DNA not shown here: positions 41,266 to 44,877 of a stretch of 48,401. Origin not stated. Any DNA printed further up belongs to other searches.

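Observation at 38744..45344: Candidate archaic (sigma/SCPU-DUF4402-type) chaperone-usher-like surface fibre locus with an atypical giant LysM-bearing outer-membrane component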

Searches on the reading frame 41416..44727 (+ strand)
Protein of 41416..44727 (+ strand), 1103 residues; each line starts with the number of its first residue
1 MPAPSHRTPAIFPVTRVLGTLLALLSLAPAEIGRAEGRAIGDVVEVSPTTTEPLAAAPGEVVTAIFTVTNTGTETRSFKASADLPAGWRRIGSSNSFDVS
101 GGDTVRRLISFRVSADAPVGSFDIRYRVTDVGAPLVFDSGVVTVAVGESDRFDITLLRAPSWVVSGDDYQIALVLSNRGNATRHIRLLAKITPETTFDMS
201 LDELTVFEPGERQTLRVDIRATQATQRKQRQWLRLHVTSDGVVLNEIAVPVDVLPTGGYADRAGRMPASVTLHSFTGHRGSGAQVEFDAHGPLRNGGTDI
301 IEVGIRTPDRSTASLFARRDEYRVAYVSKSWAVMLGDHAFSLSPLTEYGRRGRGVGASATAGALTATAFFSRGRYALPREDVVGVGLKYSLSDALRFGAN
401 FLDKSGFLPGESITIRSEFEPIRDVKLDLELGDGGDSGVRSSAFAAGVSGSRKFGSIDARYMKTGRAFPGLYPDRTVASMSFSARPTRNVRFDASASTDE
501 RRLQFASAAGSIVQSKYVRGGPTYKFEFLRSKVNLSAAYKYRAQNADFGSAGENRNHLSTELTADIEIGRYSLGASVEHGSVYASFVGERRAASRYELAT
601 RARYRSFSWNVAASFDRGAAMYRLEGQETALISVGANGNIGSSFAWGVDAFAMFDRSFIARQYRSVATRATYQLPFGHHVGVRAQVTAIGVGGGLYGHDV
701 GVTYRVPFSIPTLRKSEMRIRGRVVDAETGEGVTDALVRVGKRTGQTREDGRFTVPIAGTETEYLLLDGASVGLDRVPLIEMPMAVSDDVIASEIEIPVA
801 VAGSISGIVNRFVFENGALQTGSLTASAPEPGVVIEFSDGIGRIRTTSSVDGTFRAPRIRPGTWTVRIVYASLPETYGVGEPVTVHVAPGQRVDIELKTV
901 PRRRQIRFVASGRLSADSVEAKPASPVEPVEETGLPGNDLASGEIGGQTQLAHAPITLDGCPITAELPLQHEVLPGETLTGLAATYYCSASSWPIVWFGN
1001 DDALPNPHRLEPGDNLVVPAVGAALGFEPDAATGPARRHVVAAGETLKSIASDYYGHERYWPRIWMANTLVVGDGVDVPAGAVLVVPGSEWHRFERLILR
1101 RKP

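Call 3: search_protein_families(library=pfam, proteins=[window:41416-44727:+], max_evalue=1)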
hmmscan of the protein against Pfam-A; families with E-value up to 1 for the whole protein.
window:41416-44727:+ (1103 aa): 8 families
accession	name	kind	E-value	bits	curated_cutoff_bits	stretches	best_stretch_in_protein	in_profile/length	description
PF13620.12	CarboxypepD_reg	-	4.3e-08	33.8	32.3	2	827-897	11-81/82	Carboxypeptidase regulatory-like domain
PF10633.15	NPCBM_assoc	-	4.4e-06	27.2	24.4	1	57-129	2-76/78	NPCBM-associated, NEW3 domain of alpha-galactosidase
PF01476.26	LysM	-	9.9e-05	22.7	20.9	1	1039-1087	1-43/43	LysM domain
PF22544.2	HYDIN_VesB_CFA65-like_Ig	-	0.00016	22.2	25.5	1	166-237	18-86/100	HYDIN/CFA65/VesB-like, Ig-like domain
PF11614.14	FixG_C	-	0.015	15.9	25.6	0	175-240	39-105/119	IG-like fold at C-terminal of FixG, putative oxidoreductase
PF23619.1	Ig_VWA7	-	0.034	14.8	27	1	49-121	5-76/104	VWA7 Ig-like domain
PF22067.2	Cep192_D3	-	0.034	14.7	27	1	170-242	20-89/99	Cep192 domain 3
PF13715.12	CarbopepD_reg_2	-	0.24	11.9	32.2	0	720-756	1-39/88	CarboxypepD_reg-like domain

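Call 4: search_protein_families(library=ncbifam, proteins=[window:41416-44727:+], max_evalue=1)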
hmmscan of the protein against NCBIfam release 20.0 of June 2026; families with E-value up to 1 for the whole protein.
window:41416-44727:+ (1103 aa): 4 families
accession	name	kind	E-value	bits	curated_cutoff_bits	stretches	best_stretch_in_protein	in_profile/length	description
NF008399.0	PRK11198.1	equivalog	1.1e-07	32.4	134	2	1035-1088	94-147/149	peptidoglycan-binding protein LysM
NF012200.0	choice_anch_D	domain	0.0055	17.2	45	0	59-104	32-80/108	choice-of-anchor D domain-containing protein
NF010723.1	PRK14125.1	equivalog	0.037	14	60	0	970-1020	34-86/87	cell division suppressor protein YneA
NF004519.0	PRK05864.1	equivalog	0.043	13.1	337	1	683-733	139-189/276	enoyl-CoA hydratase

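Call 8: search_solved_structures(query=window:41416-44727:+, max_evalue=1)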
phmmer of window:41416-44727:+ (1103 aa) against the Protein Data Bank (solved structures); distinct sequences matched with E-value up to 1: 7.
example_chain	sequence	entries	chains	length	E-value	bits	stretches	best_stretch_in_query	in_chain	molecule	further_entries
3sll_A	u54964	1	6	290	0.027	15.7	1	685-733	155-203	Probable enoyl-CoA hydratase/isomerase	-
3jc8_Ta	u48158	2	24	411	0.042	15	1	1031-1073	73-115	LysM domain protein | TsaP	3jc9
6ve2_O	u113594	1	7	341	0.12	13.5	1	968-1018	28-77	LysM domain-containing protein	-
9gtp_P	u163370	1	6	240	0.13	13.4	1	1035-1089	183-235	LysM domain-containing protein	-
5e0n_X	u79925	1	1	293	0.18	13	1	684-732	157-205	Enoyl-CoA hydratase/isomerase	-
9g6k_Lt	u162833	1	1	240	0.68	11.1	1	998-1068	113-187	mL40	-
9i05_Az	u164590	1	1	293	1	10.5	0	998-1068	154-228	mL40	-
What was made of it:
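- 44317..44679 (+): U: two LysM peptidoglycan-binding domains (aa ~968-1020 and 1035-1088). They are accessory, being replaced by SPOR, TPR or nothing in other family members. Calls 3, 4, 8.
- Checked: It has two Ig-like domains, two CarboxypepD_reg domains and two LysM domains (calls 3, 4, 8).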

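Call 21: find_homologous_proteins(query=window:41416-44727:+, max_evalue=0.001)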
Query window:41416-44727:+ (1103 aa): 5 proteins with E <= 0.001 among 8000 candidates.
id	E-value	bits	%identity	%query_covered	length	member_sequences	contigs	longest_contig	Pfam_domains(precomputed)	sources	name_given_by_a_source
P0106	0.0e+0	2456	100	100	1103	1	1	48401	PF13620.13,PF10633.16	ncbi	-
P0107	7.1e-282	956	45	98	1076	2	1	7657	PF11614.15,PF13715.13,PF01476.27,PF13620.13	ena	-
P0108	5.5e-38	149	31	29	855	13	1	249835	PF13620.13,PF10633.16,PF17210.10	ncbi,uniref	ncbi:carboxypeptidase regulatory-like domain-containing protein [Longimicrobium sp.]|uniref:carboxyp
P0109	3.0e-32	130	25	77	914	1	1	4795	PF13620.13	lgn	-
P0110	4.6e-27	113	27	22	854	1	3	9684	PF13715.13,PF13620.13,PF10633.16,PF17210.10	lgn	-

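Call 23: search_protein_families(library=pfam, proteins=[P0107, P0108, P0109, P0110], max_evalue=10)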
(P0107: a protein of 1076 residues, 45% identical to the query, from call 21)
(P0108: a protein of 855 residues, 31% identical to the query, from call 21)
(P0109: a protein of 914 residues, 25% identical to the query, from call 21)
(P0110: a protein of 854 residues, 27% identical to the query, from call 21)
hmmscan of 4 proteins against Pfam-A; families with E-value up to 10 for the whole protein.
P0107 (1076 aa): 8 families
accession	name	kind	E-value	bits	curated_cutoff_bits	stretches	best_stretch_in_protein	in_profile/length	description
PF13620.12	CarboxypepD_reg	-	5.4e-13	49.5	32.3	2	815-881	15-81/82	Carboxypeptidase regulatory-like domain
PF01476.26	LysM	-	2.8e-06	27.6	20.9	2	945-992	1-42/43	LysM domain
PF11614.14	FixG_C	-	3e-06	27.8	25.6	2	159-226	37-104/119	IG-like fold at C-terminal of FixG, putative oxidoreductase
PF13715.12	CarbopepD_reg_2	-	3.6e-06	27.3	32.2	1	704-749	1-48/88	CarboxypepD_reg-like domain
PF14686.12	fn3_3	-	0.014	15.6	24.4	1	829-877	28-73/75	Polysaccharide lyase family 4, domain II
PF22544.2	HYDIN_VesB_CFA65-like_Ig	-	0.032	14.9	25.5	1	151-223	17-86/100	HYDIN/CFA65/VesB-like, Ig-like domain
PF16371.11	MetallophosN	-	0.14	12.8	35.6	1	709-749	3-41/77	N terminal of Calcineurin-like phosphoesterase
PF10633.15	NPCBM_assoc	-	0.15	12.7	24.4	1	42-114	1-75/78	NPCBM-associated, NEW3 domain of alpha-galactosidase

P0108 (855 aa): 7 families
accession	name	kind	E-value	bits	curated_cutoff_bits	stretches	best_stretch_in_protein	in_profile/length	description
PF13620.12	CarboxypepD_reg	-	5.1e-15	56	32.3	2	762-810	8-58/82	Carboxypeptidase regulatory-like domain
PF10633.15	NPCBM_assoc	-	3.9e-11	43.4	24.4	1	38-109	2-76/78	NPCBM-associated, NEW3 domain of alpha-galactosidase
PF17210.9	SdrD_B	-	5e-06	27.1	29.7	2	762-808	18-66/112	SdrD B-like domain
PF17802.7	SpaA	-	9.9e-05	22.9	23.1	2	764-805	11-57/91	Prealbumin-like fold domain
PF11614.14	FixG_C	-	0.0076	16.9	25.6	1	145-213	36-103/119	IG-like fold at C-terminal of FixG, putative oxidoreductase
PF10670.15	DUF4198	-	0.057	14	34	1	766-807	158-206/209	Domain of unknown function (DUF4198)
PF24025.1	Ig_DR_A0283-like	-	0.061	14.1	27.1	1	655-712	1-64/102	DR_A0283-like, Ig-like domain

P0109 (914 aa): 10 families
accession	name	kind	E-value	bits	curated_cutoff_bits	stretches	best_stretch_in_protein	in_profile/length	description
PF13620.12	CarboxypepD_reg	-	3.2e-14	53.5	32.3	2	710-785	2-78/82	Carboxypeptidase regulatory-like domain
PF13715.12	CarbopepD_reg_2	-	3.3e-05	24.3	32.2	2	710-756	1-49/88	CarboxypepD_reg-like domain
PF10633.15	NPCBM_assoc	-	3.9e-05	24.2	24.4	1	52-123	2-75/78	NPCBM-associated, NEW3 domain of alpha-galactosidase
PF17210.9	SdrD_B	-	0.00011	22.7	29.7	2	822-861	23-64/112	SdrD B-like domain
PF11614.14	FixG_C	-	0.0003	21.4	25.6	1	168-234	38-105/119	IG-like fold at C-terminal of FixG, putative oxidoreductase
PF17802.7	SpaA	-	0.00031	21.3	23.1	2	819-858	11-55/91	Prealbumin-like fold domain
PF09020.15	YopE_N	-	0.048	14.4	27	1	689-728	5-44/126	YopE, N terminal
PF22067.2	Cep192_D3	-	0.14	12.7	27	1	166-225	22-80/99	Cep192 domain 3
PF23619.1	Ig_VWA7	-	0.17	12.6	27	1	159-248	14-103/104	VWA7 Ig-like domain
PF23193.1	NOMO_3rd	-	0.32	11.5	27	0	733-756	60-83/120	NOMO third transthyretin-like domain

P0110 (854 aa): 7 families
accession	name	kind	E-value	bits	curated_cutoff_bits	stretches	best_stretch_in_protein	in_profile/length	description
PF13620.12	CarboxypepD_reg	-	2e-16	60.5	32.3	2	761-814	8-63/82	Carboxypeptidase regulatory-like domain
PF17210.9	SdrD_B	-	2.9e-06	27.9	29.7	2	760-807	17-66/112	SdrD B-like domain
PF13715.12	CarbopepD_reg_2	-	1.6e-05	25.3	32.2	1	762-809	9-54/88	CarboxypepD_reg-like domain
PF10633.15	NPCBM_assoc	-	2.2e-05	25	24.4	1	61-108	26-75/78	NPCBM-associated, NEW3 domain of alpha-galactosidase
PF17802.7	SpaA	-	0.00011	22.8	23.1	2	761-803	9-56/91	Prealbumin-like fold domain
PF14686.12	fn3_3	-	0.0053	16.9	24.4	1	783-807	29-53/75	Polysaccharide lyase family 4, domain II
PF02369.22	Big_1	-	0.21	12.1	34.9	1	759-805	25-78/93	Bacterial Ig-like domain (group 1)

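Call 43: search_solved_structures(query=A4, max_evalue=10)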
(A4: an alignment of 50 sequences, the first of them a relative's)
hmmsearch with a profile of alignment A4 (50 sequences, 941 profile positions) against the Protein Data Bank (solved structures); distinct sequences matched with E-value up to 10: 33.
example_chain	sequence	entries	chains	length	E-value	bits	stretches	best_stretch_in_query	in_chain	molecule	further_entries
9c7v_B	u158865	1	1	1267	5e-14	54.4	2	703-857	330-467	BOS complex subunit NOMO2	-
2bzd_A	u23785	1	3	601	5.2e-05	24.6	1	37-143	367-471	BACTERIAL SIALIDASE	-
1w8n_A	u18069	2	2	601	5.3e-05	24.6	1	37-143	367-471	BACTERIAL SIALIDASE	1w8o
1wcq_A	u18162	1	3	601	5.3e-05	24.6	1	37-143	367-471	SIALIDASE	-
2ber_A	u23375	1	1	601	5.3e-05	24.6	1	37-143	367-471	BACTERIAL SIALIDASE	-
1eut_A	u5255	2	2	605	5.3e-05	24.5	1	37-143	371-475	SIALIDASE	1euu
10ps_A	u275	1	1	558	8.7e-05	23.8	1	699-856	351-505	Serine-aspartate repeat-containing protein D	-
8bdw_A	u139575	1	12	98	0.00032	22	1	809-888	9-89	Cell surface adherence protein,collagen-binding domain, LPXTG-motif cell wall anchor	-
4u3s_B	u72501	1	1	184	0.001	20.3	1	817-860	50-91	Cellulosomal scaffoldin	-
4wi0_B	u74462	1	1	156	0.001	20.3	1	818-860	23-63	Cellulosomal scaffoldin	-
9c7u_B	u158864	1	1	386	0.0012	20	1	810-881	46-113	BOS complex subunit NOMO2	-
2kpn_A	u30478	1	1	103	0.0046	18.1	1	99-133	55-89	Bacillolysin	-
2boy_A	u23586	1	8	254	0.06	14.4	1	649-742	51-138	3-CHLOROCATECHOL 1,2-DIOXYGENASE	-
2vtu_J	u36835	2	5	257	0.22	12.6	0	96-143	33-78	MS2 COAT PROTEIN | COAT PROTEIN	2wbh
6z38_A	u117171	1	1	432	0.26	12.3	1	456-534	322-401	TodX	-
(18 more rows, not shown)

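Call 44: search_protein_families(library=pfam, alignment_id=A4, max_evalue=1)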
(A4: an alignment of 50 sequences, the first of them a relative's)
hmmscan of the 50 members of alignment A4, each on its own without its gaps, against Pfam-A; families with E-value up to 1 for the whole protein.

A. member 1, P0106 (1103 aa): 8 families
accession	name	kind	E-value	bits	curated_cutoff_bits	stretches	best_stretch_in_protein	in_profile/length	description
PF13620.12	CarboxypepD_reg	-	4.3e-08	33.8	32.3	2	827-897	11-81/82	Carboxypeptidase regulatory-like domain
PF10633.15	NPCBM_assoc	-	4.4e-06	27.2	24.4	1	57-129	2-76/78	NPCBM-associated, NEW3 domain of alpha-galactosidase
PF01476.26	LysM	-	9.9e-05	22.7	20.9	1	1039-1087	1-43/43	LysM domain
PF22544.2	HYDIN_VesB_CFA65-like_Ig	-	0.00016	22.2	25.5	1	166-237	18-86/100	HYDIN/CFA65/VesB-like, Ig-like domain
PF11614.14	FixG_C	-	0.015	15.9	25.6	0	175-240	39-105/119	IG-like fold at C-terminal of FixG, putative oxidoreductase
PF23619.1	Ig_VWA7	-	0.034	14.8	27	1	49-121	5-76/104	VWA7 Ig-like domain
PF22067.2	Cep192_D3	-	0.034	14.7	27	1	170-242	20-89/99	Cep192 domain 3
PF13715.12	CarbopepD_reg_2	-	0.24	11.9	32.2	0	720-756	1-39/88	CarboxypepD_reg-like domain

B. families by the number of members that match (of 50 scanned): 94 families (the first 25 are shown)
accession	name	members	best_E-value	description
PF13620.12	CarboxypepD_reg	49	3.3e-17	Carboxypeptidase regulatory-like domain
PF13715.12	CarbopepD_reg_2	47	1.1e-08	CarboxypepD_reg-like domain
PF10633.15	NPCBM_assoc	44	5.1e-14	NPCBM-associated, NEW3 domain of alpha-galactosidase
PF17210.9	SdrD_B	41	1.6e-07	SdrD B-like domain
PF17802.7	SpaA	35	5.9e-10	Prealbumin-like fold domain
PF11614.14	FixG_C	29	3.7e-13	IG-like fold at C-terminal of FixG, putative oxidoreductase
PF09430.16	EMC7_beta-sandw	25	3.7e-06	ER membrane protein complex subunit 7, beta-sandwich domain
PF23619.1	Ig_VWA7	19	1.4e-11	VWA7 Ig-like domain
PF14686.12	fn3_3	19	7.3e-06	Polysaccharide lyase family 4, domain II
PF16371.11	MetallophosN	19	1.4e-05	N terminal of Calcineurin-like phosphoesterase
PF22067.2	Cep192_D3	16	1.3e-09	Cep192 domain 3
PF05036.18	SPOR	15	6.7e-16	SPOR domain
PF22544.2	HYDIN_VesB_CFA65-like_Ig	13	7.7e-12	HYDIN/CFA65/VesB-like, Ig-like domain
PF01476.26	LysM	8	1.9e-07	LysM domain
PF23193.1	NOMO_3rd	7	0.00026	NOMO third transthyretin-like domain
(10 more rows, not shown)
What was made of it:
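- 41584..42126 (+): U N-terminal pair of Ig-like domains (NEW3-like, aa 57-129; HYDIN/ASH/FixG_C-like, aa 166-237). Calls 3, 44.
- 43576..44106 (+): U: two CarboxypepD_reg (transthyretin-like) beta-sandwich domains, at the position of the usher C-terminal domains. Calls 3, 44 (49 of 50 members).
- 44317..44679 (+): LysM in 8 of 50 members and SPOR in 15 of 50 (call 44).
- C-terminal LysM (8 of 50 members) or SPOR (15 of 50) domains put the C-terminus in the periplasm (call 44). CarboxypepD_reg and NEW3-like domains are common in Bacteroidota glycan-utilisation proteins (calls 3, 44).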
